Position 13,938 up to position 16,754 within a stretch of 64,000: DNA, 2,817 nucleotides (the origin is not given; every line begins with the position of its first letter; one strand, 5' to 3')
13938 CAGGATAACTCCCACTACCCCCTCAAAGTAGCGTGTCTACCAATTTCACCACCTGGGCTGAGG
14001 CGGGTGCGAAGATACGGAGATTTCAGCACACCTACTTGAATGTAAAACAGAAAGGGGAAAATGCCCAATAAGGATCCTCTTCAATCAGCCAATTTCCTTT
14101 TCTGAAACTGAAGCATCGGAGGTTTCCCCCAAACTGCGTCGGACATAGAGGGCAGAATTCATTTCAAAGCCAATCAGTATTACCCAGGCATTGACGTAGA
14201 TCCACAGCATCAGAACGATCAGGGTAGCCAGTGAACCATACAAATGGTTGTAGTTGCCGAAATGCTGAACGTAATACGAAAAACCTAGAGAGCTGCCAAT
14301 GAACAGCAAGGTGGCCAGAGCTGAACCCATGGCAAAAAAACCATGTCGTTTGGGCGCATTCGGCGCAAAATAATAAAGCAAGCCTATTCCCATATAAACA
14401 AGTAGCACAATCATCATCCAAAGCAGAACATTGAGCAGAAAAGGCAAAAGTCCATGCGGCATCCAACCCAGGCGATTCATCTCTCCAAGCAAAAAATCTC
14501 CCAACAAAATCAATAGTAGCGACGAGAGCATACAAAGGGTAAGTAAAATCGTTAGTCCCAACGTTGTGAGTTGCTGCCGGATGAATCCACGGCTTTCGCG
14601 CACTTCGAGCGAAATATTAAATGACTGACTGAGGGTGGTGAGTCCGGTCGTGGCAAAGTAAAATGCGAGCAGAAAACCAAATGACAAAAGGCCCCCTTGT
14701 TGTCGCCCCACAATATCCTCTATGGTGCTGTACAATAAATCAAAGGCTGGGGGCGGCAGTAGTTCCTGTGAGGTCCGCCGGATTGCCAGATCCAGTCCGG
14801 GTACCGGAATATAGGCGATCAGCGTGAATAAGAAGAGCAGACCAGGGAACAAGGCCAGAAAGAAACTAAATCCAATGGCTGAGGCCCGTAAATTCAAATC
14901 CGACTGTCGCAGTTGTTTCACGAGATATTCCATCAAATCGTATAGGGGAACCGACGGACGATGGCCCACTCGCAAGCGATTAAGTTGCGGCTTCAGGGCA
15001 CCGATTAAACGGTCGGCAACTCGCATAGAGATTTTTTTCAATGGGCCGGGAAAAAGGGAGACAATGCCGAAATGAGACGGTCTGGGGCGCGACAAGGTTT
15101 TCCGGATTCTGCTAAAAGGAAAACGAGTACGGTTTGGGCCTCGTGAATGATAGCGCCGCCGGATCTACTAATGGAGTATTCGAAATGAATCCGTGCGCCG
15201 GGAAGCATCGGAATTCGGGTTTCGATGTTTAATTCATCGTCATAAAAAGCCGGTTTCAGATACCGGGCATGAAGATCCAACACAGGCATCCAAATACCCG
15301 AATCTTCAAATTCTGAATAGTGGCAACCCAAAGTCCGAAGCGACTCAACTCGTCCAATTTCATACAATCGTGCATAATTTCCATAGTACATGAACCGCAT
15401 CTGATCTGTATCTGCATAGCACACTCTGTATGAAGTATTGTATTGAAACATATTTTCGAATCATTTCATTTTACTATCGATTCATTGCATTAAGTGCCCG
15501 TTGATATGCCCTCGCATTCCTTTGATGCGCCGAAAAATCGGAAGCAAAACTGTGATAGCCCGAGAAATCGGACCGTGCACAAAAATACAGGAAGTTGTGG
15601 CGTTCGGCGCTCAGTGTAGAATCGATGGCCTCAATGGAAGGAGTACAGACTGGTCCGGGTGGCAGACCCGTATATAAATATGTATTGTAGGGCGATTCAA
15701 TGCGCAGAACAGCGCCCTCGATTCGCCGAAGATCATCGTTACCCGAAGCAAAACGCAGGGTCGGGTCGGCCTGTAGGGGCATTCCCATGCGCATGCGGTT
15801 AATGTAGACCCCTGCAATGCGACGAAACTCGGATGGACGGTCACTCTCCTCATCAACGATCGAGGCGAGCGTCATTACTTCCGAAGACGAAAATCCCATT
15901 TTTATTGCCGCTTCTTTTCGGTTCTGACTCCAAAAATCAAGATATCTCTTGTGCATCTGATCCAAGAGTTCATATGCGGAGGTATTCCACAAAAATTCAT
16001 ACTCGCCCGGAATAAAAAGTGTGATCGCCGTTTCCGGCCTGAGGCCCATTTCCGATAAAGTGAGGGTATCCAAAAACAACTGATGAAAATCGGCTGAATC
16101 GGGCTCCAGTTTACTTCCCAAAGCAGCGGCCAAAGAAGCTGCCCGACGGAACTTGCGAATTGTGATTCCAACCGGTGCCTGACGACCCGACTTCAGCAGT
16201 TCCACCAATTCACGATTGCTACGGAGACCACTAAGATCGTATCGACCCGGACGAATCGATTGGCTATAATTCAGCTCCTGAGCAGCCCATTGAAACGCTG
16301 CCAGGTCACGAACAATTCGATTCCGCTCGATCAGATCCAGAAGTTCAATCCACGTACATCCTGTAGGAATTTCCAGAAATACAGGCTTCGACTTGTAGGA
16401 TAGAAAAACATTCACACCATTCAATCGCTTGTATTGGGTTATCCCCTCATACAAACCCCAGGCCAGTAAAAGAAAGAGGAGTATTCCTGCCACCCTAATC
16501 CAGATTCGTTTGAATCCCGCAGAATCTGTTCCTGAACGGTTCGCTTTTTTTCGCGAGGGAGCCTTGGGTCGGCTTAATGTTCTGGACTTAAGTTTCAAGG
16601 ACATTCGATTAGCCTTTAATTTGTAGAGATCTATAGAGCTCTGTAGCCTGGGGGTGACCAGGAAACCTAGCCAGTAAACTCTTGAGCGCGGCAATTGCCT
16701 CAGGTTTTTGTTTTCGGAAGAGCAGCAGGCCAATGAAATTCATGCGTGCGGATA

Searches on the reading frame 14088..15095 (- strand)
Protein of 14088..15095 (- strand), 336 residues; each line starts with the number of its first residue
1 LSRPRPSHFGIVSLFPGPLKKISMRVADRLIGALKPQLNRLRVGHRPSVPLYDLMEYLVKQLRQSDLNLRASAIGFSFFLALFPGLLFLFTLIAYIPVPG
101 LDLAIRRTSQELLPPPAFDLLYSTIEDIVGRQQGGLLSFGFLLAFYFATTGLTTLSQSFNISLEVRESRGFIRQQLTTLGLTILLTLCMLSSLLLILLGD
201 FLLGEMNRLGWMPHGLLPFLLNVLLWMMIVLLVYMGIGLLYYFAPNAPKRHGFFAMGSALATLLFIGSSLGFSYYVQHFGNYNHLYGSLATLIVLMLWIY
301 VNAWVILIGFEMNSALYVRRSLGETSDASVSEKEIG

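Call 27: search_protein_families(library=pfam, proteins=[window:14088-15095:-], max_evalue=0.00001)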
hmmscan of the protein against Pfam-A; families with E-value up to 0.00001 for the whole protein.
window:14088-15095:- (336 aa): 1 family
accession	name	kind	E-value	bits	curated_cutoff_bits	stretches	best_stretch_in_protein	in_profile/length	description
PF03631.20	Virul_fac_BrkB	-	2.3e-57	195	33.7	1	64-317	2-256/259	Virulence factor BrkB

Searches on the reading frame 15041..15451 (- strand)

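Call 27: search_protein_families(library=pfam, proteins=[window:15041-15451:-], max_evalue=0.00001)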
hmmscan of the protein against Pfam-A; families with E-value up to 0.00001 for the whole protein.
window:15041-15451:- (137 aa): 2 families
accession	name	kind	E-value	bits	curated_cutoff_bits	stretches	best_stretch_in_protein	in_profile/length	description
PF13279.12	4HBT_2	-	3e-14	53.9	25.5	1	13-129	4-121/122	Thioesterase-like superfamily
PF03061.28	4HBT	-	2.1e-08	34.8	20.6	1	20-99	3-75/79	Thioesterase superfamily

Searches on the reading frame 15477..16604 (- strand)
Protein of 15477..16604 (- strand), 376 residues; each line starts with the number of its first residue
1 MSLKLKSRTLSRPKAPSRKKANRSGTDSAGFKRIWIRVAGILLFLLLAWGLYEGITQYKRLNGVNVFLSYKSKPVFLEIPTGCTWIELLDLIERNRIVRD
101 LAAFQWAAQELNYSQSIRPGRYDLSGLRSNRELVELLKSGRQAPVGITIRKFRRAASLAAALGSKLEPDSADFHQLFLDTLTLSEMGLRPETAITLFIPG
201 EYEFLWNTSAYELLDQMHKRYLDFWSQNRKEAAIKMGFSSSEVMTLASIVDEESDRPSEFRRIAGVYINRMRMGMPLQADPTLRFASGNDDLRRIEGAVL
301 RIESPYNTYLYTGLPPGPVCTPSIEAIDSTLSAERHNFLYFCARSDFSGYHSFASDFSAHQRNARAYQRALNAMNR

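Call 4: search_protein_families(library=pfam, proteins=[window:15477-16604:-], max_evalue=1)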
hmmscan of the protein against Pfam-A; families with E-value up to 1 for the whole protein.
window:15477-16604:- (376 aa): 1 family
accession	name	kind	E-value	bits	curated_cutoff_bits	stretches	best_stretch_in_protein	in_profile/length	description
PF02618.21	YceG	-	4.4e-68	230.2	32.4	1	77-365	1-274/275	YceG-like family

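Call 5: search_protein_families(library=ncbifam, proteins=[window:15477-16604:-], max_evalue=1)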
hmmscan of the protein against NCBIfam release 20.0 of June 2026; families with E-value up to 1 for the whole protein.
window:15477-16604:- (376 aa): 2 families
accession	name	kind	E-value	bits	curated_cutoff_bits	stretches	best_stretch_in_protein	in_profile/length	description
TIGR00247.1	TIGR00247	hypoth_equivalog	1.7e-45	155.6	103.4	1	42-371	8-344/347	endolytic transglycosylase MltG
NF007619.0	PRK10270.1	equivalog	3.3e-34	118.5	532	1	37-375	3-338/340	cell division protein YceG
